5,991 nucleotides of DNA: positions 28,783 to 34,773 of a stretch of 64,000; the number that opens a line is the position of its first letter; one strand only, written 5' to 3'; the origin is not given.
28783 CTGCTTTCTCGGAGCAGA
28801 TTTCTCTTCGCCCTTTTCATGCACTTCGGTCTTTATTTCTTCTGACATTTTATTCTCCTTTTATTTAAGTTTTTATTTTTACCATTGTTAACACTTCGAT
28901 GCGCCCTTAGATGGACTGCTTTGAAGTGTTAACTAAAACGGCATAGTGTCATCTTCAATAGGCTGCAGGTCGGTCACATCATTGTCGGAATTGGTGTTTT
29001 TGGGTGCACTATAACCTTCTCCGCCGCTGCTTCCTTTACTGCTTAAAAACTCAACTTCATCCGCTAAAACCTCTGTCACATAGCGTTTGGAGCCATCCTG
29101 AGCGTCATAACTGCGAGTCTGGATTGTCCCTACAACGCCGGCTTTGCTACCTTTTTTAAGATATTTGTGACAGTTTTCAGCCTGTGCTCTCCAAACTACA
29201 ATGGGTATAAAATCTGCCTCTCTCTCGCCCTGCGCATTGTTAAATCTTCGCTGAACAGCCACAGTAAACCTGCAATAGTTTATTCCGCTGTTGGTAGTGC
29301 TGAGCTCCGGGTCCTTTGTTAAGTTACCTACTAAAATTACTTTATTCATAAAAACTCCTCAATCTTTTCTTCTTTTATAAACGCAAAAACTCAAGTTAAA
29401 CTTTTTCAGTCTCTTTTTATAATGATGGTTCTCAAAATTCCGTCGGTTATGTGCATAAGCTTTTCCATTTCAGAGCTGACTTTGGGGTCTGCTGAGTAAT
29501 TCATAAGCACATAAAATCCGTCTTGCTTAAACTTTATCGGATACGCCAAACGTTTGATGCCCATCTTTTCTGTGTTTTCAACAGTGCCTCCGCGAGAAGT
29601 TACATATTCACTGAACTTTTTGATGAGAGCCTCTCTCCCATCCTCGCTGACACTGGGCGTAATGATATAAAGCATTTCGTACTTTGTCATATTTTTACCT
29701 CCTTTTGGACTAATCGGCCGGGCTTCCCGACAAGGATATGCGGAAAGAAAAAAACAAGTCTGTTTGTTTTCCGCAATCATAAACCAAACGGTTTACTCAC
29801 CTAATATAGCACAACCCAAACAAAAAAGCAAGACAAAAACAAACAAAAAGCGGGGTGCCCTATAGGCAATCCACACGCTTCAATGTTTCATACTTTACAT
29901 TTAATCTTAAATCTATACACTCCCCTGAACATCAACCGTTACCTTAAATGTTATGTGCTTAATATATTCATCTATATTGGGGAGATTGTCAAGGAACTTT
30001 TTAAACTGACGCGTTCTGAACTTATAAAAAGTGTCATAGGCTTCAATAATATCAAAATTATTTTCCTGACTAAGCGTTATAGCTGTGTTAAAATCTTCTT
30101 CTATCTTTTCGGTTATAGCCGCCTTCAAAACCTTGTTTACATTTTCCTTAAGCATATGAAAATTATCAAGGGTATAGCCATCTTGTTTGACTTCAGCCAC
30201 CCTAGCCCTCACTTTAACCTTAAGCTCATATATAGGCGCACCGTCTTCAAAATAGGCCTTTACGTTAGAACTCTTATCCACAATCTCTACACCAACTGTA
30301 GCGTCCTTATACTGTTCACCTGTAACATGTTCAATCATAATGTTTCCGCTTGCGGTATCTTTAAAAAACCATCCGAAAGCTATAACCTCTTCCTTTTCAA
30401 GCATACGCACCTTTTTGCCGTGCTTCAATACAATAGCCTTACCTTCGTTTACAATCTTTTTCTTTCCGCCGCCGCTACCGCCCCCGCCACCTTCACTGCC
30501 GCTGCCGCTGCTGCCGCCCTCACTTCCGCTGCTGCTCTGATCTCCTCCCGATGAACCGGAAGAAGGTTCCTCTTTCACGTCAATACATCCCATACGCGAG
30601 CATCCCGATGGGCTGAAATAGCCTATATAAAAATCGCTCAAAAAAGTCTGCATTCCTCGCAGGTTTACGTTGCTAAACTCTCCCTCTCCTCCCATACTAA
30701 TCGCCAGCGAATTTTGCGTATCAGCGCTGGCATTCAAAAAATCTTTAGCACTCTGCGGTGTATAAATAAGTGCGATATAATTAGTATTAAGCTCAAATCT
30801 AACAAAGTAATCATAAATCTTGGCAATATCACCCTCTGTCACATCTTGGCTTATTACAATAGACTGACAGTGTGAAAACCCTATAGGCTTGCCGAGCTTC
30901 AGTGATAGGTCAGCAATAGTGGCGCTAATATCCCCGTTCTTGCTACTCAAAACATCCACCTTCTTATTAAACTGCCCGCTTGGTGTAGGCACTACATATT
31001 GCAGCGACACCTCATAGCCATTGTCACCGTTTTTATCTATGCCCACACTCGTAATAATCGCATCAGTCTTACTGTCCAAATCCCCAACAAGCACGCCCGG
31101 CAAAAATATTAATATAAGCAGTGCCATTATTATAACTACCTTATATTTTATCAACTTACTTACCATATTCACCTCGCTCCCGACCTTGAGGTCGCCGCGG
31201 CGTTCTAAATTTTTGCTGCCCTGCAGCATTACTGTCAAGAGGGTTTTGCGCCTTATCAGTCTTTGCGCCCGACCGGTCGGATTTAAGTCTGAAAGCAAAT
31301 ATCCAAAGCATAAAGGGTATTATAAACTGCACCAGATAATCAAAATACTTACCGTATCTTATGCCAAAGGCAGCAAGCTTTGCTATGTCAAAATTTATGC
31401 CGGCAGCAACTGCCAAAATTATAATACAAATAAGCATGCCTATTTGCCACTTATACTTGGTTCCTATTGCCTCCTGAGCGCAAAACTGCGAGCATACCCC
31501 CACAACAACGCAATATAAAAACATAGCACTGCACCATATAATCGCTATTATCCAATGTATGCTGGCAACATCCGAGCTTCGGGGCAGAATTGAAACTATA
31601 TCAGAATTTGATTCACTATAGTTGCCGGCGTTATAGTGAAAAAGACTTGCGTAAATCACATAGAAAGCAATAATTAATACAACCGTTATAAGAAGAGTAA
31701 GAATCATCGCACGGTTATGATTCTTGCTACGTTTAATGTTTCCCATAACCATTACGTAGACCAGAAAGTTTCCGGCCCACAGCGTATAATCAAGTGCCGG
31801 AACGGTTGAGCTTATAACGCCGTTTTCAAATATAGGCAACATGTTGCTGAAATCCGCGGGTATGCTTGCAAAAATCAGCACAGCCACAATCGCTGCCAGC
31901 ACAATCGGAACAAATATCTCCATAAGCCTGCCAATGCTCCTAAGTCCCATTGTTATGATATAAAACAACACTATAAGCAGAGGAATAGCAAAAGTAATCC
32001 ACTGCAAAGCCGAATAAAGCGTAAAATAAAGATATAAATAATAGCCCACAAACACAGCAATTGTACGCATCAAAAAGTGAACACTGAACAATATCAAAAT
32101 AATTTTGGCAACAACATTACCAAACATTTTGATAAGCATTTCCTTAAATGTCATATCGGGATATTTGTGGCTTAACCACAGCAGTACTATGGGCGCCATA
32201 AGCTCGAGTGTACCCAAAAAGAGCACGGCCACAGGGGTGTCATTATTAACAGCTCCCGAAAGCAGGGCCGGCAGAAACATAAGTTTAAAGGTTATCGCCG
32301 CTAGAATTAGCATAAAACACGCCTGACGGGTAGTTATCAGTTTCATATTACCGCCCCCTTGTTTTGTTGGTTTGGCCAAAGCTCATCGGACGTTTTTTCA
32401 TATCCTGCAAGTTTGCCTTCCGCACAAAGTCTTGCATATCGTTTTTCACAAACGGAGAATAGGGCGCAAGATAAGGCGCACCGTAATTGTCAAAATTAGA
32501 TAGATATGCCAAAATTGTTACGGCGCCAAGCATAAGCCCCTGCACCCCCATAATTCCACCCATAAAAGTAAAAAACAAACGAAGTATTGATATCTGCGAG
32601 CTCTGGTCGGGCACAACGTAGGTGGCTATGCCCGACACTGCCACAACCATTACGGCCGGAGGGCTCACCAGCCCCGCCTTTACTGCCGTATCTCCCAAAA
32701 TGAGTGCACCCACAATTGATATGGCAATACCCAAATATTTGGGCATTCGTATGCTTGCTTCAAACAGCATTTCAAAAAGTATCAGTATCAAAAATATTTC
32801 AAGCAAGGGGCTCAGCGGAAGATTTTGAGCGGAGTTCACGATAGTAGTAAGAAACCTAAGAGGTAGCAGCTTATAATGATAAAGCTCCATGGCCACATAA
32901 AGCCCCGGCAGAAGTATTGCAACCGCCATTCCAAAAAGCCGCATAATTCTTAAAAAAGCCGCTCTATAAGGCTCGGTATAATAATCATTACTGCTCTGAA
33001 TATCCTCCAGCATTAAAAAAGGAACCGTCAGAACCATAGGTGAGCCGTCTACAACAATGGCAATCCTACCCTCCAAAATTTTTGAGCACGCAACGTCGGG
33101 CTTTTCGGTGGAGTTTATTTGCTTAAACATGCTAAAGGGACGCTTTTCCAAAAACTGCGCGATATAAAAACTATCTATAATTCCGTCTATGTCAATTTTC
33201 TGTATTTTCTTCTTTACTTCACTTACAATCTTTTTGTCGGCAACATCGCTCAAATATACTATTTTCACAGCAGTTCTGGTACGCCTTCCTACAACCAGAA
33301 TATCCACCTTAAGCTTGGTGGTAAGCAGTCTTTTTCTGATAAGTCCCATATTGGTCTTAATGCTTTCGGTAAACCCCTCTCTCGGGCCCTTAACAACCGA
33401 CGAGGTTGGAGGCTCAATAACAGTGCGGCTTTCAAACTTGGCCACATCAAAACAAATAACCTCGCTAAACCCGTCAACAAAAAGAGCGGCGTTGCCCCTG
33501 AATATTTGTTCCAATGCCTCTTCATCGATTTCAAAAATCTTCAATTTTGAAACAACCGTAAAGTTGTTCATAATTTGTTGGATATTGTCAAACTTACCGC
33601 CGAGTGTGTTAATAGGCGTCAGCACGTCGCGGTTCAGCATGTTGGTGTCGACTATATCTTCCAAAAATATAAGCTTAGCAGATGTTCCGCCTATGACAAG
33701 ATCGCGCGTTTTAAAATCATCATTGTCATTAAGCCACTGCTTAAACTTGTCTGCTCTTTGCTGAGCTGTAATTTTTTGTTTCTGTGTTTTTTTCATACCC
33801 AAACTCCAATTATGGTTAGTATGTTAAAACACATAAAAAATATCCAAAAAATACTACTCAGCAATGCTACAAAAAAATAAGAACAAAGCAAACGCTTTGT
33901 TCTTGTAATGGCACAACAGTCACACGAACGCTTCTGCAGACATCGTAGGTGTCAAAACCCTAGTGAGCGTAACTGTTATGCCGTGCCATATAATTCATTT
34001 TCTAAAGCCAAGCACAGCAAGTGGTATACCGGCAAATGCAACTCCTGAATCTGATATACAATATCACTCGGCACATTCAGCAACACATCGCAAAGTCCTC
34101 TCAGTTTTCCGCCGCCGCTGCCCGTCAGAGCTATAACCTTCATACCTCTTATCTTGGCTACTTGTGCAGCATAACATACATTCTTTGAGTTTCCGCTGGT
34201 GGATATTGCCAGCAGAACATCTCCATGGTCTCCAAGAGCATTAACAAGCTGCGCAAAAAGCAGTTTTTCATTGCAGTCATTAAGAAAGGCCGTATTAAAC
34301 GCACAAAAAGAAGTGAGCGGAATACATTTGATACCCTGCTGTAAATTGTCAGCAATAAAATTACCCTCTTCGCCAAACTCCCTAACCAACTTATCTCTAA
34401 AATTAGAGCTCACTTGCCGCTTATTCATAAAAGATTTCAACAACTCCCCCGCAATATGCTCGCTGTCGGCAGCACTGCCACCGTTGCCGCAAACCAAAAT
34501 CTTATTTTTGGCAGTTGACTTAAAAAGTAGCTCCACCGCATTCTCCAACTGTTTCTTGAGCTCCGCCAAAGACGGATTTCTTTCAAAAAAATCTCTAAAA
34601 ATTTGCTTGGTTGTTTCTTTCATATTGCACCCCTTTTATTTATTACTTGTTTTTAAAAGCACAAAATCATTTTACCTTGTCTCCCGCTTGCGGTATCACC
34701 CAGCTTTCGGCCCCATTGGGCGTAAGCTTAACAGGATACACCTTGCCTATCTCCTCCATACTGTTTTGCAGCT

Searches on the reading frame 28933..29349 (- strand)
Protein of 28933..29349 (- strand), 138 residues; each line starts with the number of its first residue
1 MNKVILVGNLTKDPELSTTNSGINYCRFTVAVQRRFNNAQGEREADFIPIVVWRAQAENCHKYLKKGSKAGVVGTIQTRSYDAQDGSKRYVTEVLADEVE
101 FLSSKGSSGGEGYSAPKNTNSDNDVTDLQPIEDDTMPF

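Call 13: search_protein_families(library=pfam, proteins=[window:28933-29349:-], max_evalue=0.00001)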
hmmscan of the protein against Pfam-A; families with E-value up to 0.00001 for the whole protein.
window:28933-29349:- (138 aa): 1 family
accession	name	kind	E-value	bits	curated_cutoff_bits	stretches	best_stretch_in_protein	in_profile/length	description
PF00436.31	SSB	-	5.8e-38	129.6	26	1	1-102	1-104/104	Single-strand binding protein family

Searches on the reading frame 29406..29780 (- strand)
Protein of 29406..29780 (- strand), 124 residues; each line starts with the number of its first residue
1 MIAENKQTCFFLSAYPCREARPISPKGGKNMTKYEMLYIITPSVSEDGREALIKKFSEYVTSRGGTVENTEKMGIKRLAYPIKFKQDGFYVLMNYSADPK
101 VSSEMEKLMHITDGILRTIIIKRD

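Call 13: search_protein_families(library=pfam, proteins=[window:29406-29780:-], max_evalue=0.00001)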
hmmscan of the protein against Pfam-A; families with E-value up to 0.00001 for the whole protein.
window:29406-29780:- (124 aa): 1 family
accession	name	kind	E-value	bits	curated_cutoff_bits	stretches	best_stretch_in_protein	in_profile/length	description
PF01250.22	Ribosomal_S6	-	7.6e-29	100.2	27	1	33-122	1-90/90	Ribosomal protein S6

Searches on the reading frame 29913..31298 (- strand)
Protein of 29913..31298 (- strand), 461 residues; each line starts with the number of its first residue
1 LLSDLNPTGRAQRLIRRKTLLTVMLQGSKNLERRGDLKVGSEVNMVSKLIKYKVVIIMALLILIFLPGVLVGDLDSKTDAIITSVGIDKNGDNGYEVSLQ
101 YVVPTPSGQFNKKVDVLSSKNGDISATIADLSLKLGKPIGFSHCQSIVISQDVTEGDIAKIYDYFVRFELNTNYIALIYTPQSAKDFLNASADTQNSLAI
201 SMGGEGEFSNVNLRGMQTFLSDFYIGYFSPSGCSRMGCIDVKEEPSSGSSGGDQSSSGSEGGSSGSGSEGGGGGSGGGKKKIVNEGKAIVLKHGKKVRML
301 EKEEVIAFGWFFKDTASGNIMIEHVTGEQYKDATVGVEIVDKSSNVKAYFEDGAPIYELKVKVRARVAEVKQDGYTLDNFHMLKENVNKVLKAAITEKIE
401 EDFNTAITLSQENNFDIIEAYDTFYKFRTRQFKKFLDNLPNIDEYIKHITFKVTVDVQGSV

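Call 13: search_protein_families(library=pfam, proteins=[window:29913-31298:-], max_evalue=0.00001)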
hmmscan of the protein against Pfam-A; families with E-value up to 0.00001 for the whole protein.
window:29913-31298:- (461 aa): 2 families
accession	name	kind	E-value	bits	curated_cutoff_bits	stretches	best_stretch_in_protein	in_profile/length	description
PF25198.1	Spore_GerAC_N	-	6.2e-22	78.7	27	1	80-234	9-169/176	Spore germination protein N-terminal domain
PF05504.16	Spore_GerAC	-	9.6e-15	55.6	23.6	1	287-458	3-162/167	Spore germination B3/ GerAC like, C-terminal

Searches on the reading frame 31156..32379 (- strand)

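Call 13: search_protein_families(library=pfam, proteins=[window:31156-32379:-], max_evalue=0.00001)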
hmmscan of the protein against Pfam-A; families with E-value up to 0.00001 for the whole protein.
window:31156-32379:- (407 aa): 1 family
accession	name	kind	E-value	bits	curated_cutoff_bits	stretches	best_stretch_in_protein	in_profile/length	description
PF03845.19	Spore_permease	-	5.7e-20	71.8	23.4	1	15-319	2-313/321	Spore germination protein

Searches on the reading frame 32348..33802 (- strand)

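Call 13: search_protein_families(library=pfam, proteins=[window:32348-33802:-], max_evalue=0.00001)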
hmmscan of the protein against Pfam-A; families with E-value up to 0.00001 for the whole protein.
window:32348-33802:- (484 aa): 1 family
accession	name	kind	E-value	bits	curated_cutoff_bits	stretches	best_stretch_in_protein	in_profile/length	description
PF03323.18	GerA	-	4e-152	507.4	27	1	19-473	2-465/466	Bacillus/Clostridium GerA spore germination protein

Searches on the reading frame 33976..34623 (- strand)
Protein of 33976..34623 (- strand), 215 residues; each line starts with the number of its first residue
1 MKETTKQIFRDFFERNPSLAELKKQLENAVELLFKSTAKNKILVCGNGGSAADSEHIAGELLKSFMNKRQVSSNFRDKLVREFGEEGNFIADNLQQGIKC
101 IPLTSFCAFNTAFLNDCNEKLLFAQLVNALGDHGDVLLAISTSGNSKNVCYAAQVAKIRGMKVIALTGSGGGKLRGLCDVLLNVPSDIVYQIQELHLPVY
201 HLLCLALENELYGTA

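Call 13: search_protein_families(library=pfam, proteins=[window:33976-34623:-], max_evalue=0.00001)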
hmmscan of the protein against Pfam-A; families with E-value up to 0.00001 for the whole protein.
window:33976-34623:- (215 aa): 2 families
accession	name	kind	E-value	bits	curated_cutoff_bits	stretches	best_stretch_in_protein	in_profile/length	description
PF13580.11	SIS_2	-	5.9e-19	68.9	27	2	123-168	91-138/138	SIS domain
PF01380.27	SIS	-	1.3e-08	35.2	25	1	125-186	45-106/131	SIS domain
